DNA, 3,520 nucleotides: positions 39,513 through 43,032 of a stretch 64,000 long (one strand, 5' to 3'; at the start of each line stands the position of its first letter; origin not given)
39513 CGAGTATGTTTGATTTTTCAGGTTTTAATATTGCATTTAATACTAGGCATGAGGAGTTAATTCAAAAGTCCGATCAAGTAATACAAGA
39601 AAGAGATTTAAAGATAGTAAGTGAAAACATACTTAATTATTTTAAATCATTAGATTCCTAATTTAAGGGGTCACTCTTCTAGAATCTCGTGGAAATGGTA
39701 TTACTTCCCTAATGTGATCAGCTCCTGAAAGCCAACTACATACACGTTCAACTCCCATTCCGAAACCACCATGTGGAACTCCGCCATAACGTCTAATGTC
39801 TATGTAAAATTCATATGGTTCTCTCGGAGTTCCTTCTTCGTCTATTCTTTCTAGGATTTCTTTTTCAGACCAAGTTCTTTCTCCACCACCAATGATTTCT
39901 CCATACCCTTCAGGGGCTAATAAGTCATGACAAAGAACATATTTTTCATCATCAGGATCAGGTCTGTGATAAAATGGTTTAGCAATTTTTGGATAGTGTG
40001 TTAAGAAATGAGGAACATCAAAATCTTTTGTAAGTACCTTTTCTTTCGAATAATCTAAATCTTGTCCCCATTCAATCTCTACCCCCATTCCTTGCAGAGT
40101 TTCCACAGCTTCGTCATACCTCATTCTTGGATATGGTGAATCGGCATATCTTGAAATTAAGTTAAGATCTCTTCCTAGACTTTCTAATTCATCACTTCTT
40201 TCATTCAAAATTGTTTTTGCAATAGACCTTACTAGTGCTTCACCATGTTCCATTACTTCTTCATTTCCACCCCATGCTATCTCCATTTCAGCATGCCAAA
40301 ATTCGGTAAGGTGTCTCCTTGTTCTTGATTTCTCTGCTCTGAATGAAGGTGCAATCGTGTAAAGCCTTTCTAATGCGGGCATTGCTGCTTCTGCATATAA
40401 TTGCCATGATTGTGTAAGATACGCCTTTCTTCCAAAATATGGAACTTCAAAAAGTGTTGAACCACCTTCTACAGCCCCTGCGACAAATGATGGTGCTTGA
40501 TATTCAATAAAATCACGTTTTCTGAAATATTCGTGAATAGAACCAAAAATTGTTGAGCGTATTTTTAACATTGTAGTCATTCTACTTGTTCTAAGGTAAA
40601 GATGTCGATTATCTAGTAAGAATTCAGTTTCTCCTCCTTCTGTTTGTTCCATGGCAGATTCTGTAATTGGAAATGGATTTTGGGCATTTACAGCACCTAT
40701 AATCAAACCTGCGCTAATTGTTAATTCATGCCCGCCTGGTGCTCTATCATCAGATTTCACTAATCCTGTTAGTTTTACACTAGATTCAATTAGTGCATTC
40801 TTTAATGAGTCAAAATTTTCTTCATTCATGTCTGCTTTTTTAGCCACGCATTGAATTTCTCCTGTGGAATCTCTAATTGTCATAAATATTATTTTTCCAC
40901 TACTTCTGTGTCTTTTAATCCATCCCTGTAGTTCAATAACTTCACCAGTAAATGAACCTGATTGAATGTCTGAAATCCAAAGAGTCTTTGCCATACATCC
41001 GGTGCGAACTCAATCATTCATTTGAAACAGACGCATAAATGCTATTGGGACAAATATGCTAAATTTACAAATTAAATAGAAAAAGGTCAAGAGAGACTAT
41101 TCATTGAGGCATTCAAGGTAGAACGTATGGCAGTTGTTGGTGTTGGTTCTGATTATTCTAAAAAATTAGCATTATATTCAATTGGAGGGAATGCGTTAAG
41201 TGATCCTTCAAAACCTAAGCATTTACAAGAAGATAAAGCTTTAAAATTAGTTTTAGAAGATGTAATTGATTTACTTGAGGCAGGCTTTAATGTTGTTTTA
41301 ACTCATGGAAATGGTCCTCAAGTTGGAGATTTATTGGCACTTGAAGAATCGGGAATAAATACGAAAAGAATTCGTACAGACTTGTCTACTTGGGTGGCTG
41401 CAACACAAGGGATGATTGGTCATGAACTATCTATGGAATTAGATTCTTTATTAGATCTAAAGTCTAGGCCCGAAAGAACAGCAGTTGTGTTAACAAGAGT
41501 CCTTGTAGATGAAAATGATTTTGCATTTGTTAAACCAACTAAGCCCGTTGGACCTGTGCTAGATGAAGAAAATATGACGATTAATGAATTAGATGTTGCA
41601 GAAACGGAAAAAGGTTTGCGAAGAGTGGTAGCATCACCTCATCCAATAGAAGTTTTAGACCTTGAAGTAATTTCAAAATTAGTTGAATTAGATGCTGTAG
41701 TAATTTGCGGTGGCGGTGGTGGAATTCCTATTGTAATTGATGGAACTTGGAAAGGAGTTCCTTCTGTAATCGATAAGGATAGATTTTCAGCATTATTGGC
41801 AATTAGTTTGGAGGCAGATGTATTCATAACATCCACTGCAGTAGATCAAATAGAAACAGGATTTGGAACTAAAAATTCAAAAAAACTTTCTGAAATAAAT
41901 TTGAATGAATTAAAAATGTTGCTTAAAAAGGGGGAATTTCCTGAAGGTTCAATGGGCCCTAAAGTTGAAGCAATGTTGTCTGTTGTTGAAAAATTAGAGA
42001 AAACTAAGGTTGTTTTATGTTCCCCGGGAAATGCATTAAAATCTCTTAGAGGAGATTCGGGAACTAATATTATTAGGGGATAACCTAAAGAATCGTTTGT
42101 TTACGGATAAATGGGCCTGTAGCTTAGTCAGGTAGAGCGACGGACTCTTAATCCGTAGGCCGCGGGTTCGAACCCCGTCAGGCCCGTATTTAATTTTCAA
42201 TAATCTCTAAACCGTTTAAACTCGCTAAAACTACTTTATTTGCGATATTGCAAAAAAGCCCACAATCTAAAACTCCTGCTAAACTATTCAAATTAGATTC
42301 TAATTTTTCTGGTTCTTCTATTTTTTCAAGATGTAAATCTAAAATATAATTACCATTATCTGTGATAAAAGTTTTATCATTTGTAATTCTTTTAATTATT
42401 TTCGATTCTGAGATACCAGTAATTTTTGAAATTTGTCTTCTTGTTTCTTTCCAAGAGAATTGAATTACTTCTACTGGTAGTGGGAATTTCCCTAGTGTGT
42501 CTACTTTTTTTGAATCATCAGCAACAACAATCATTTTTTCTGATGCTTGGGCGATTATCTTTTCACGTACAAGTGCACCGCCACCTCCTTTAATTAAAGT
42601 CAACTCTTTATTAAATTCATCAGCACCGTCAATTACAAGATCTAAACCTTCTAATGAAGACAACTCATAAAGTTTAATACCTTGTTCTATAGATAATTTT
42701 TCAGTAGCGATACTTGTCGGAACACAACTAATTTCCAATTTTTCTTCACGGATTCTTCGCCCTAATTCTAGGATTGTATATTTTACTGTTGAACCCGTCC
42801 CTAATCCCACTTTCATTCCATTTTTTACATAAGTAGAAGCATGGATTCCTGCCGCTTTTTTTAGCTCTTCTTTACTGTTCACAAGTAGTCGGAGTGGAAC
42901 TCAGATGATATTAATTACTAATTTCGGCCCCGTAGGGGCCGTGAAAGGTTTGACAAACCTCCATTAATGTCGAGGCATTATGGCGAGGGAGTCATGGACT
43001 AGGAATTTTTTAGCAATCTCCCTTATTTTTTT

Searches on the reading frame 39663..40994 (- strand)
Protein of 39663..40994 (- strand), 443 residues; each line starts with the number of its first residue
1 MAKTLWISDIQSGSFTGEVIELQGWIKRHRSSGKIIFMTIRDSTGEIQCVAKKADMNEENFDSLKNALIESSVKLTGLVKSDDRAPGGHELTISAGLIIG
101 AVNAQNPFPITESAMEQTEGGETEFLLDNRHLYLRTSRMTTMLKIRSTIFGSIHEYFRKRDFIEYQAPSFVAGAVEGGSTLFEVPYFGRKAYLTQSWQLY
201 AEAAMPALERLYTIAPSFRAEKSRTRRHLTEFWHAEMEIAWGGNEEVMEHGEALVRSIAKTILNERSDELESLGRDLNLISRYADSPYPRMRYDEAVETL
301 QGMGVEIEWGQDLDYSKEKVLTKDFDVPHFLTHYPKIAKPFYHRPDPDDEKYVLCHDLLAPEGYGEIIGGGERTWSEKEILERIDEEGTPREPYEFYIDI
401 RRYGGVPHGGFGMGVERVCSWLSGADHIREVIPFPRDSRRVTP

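Call 54: search_protein_families(library=pfam, proteins=[window:39663-40994:-], max_evalue=0.00001)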
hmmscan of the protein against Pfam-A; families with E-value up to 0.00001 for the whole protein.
window:39663-40994:- (443 aa): 2 families
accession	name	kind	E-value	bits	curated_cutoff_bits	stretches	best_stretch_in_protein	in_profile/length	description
PF00152.25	tRNA-synt_2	-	2.4e-71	240.8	25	1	124-437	3-307/308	tRNA synthetases class II (D, K and N)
PF01336.31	tRNA_anti-codon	-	2.5e-14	53.4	27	1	22-94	3-68/75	OB-fold nucleic acid binding domain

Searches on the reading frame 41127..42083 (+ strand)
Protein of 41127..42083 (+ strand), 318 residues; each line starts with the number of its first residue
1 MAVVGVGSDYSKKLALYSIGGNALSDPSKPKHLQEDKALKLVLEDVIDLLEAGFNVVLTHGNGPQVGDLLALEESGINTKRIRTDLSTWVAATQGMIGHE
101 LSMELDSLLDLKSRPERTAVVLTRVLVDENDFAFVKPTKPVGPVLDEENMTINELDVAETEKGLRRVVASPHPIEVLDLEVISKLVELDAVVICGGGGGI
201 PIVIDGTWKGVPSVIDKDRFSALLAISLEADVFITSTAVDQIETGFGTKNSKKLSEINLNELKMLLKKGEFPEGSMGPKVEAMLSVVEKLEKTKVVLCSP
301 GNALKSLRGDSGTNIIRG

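Call 54: search_protein_families(library=pfam, proteins=[window:41127-42083:+], max_evalue=0.00001)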
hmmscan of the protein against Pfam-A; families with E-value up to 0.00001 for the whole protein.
window:41127-42083:+ (318 aa): 1 family
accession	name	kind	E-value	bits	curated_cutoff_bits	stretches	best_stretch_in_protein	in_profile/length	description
PF00696.33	AA_kinase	-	6.5e-25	88.7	24.9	1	16-296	4-231/234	Amino acid kinase family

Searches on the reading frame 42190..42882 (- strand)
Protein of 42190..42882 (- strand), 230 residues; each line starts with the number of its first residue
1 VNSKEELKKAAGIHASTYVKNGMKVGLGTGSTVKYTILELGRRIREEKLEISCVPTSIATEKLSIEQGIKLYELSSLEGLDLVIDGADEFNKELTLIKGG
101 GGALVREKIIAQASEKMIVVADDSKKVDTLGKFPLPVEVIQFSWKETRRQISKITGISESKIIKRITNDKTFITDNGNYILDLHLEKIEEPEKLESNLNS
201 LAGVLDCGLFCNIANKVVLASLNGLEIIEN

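Call 54: search_protein_families(library=pfam, proteins=[window:42190-42882:-], max_evalue=0.00001)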
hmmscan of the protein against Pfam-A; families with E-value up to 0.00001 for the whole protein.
window:42190-42882:- (230 aa): 1 family
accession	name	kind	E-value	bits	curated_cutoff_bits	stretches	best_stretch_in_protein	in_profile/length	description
PF06026.20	Rib_5-P_isom_A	-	9.5e-60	201.6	26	1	53-223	2-172/173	Ribose 5-phosphate isomerase A (phosphoriboisomerase A)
